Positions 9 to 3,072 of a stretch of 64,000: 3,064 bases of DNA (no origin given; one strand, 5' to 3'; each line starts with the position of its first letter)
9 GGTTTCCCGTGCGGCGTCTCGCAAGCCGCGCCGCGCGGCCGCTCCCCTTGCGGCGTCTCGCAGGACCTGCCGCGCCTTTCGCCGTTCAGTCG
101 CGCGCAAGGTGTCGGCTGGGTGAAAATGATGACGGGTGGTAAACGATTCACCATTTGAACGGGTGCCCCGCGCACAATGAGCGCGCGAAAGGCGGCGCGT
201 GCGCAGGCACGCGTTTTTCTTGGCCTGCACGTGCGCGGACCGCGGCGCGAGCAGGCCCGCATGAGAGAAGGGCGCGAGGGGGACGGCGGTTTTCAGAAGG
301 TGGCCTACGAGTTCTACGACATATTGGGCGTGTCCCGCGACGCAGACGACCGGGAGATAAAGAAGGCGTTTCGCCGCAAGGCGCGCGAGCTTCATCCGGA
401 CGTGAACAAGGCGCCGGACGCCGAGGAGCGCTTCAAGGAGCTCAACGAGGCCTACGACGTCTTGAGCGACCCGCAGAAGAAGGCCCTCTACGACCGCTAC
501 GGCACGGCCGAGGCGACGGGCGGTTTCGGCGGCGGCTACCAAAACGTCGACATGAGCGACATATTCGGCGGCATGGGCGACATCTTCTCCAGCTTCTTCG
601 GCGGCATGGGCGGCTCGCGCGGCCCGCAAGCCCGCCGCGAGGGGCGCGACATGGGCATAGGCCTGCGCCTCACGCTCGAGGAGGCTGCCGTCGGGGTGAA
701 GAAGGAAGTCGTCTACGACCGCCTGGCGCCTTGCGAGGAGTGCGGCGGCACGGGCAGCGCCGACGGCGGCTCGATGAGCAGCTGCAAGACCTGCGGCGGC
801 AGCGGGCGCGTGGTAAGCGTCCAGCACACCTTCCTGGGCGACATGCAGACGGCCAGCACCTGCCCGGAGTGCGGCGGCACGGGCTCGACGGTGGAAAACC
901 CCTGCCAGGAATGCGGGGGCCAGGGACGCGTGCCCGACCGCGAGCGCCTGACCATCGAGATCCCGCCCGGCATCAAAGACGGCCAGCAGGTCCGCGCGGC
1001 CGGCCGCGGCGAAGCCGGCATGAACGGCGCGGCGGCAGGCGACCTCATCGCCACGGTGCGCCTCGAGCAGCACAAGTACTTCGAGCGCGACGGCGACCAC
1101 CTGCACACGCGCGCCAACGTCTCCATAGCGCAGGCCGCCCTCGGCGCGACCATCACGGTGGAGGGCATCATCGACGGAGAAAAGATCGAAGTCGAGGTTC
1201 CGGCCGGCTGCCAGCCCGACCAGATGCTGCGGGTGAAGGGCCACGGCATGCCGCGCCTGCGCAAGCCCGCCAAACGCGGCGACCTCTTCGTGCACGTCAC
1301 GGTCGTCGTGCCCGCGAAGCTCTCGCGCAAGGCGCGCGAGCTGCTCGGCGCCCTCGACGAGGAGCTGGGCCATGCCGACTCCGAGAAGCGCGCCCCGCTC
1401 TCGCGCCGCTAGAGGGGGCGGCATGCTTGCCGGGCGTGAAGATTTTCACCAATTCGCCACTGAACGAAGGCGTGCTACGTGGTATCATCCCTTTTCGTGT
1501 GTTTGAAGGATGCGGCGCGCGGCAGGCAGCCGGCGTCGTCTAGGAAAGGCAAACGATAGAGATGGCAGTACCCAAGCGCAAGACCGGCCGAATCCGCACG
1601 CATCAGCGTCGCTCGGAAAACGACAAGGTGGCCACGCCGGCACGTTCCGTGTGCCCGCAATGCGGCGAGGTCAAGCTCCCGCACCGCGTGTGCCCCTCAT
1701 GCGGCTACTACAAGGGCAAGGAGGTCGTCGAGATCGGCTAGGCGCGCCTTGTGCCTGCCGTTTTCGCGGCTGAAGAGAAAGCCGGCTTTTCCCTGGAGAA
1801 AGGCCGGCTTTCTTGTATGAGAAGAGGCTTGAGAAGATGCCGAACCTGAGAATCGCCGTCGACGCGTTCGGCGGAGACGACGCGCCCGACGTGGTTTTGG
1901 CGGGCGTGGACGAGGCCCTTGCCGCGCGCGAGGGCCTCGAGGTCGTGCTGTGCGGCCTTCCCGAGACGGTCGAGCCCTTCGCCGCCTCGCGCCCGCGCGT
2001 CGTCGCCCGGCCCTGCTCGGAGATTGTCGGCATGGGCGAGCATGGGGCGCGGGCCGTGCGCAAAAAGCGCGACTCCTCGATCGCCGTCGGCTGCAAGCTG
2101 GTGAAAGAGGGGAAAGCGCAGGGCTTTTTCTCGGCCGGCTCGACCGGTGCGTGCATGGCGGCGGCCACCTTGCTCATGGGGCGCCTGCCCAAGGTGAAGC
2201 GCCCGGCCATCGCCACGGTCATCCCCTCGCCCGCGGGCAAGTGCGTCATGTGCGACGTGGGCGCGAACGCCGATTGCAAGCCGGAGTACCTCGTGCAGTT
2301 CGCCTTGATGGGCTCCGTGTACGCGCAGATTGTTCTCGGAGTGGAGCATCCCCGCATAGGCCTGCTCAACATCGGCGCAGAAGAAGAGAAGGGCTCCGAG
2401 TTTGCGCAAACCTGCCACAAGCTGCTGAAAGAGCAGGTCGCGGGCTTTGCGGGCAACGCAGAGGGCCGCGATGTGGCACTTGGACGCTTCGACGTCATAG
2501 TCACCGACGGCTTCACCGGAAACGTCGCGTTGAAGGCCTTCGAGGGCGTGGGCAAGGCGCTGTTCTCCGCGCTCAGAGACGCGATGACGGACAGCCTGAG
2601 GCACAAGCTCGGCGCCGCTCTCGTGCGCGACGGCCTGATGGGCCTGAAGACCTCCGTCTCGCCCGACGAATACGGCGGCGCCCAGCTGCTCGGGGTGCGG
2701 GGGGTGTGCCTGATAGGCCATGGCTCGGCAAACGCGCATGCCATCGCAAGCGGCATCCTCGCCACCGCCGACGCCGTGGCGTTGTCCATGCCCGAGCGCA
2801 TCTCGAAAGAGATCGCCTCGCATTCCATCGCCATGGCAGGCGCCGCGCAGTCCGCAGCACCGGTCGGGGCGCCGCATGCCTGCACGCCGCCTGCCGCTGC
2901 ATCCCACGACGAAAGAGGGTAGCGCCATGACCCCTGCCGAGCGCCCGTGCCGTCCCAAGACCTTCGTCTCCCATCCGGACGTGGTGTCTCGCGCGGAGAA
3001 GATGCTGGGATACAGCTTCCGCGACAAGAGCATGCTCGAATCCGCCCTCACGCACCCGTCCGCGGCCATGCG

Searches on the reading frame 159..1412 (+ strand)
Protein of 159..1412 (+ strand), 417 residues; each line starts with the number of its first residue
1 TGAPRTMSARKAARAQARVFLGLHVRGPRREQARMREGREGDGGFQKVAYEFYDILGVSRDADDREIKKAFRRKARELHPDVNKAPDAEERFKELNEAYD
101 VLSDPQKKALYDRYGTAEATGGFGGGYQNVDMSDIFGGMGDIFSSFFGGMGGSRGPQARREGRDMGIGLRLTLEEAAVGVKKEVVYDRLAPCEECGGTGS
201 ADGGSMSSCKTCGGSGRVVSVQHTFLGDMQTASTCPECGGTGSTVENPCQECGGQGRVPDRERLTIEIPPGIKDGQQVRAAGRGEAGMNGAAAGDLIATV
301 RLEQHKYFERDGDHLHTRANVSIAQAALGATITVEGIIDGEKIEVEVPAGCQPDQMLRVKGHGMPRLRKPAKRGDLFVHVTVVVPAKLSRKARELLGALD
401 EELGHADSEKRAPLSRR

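Call 21: search_protein_families(library=pfam, proteins=[window:159-1412:+], max_evalue=0.00001)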
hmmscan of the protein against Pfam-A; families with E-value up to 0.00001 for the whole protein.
window:159-1412:+ (417 aa): 3 families
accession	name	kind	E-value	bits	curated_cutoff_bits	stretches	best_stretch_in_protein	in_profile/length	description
PF01556.23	DnaJ_C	-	1.3e-43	149.1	26.6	1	168-385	4-152/152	DnaJ C terminal domain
PF00226.36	DnaJ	-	3.9e-26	91.4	27.8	1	51-112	1-63/63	DnaJ domain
PF00684.25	DnaJ_CXXCXGXG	-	1.7e-14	54.3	32.7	1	192-256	1-65/65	DnaJ central domain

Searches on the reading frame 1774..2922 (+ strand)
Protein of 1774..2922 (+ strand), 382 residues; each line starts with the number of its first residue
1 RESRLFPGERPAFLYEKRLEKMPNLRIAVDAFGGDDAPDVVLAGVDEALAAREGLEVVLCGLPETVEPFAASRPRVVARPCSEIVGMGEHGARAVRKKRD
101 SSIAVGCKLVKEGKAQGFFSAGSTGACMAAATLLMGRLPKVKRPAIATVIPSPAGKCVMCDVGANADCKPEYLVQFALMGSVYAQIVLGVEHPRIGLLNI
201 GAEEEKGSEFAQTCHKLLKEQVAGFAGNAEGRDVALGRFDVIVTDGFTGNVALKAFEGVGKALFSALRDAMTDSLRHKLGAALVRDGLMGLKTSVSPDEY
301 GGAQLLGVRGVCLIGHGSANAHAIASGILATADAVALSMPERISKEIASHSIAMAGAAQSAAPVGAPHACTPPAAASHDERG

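Call 21: search_protein_families(library=pfam, proteins=[window:1774-2922:+], max_evalue=0.00001)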
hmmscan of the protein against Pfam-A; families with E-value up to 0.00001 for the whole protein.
window:1774-2922:+ (382 aa): 1 family
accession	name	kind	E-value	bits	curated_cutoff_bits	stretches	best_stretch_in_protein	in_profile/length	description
PF02504.20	FA_synthesis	-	6.9e-97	324.9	29.1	1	25-340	1-322/324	Fatty acid synthesis protein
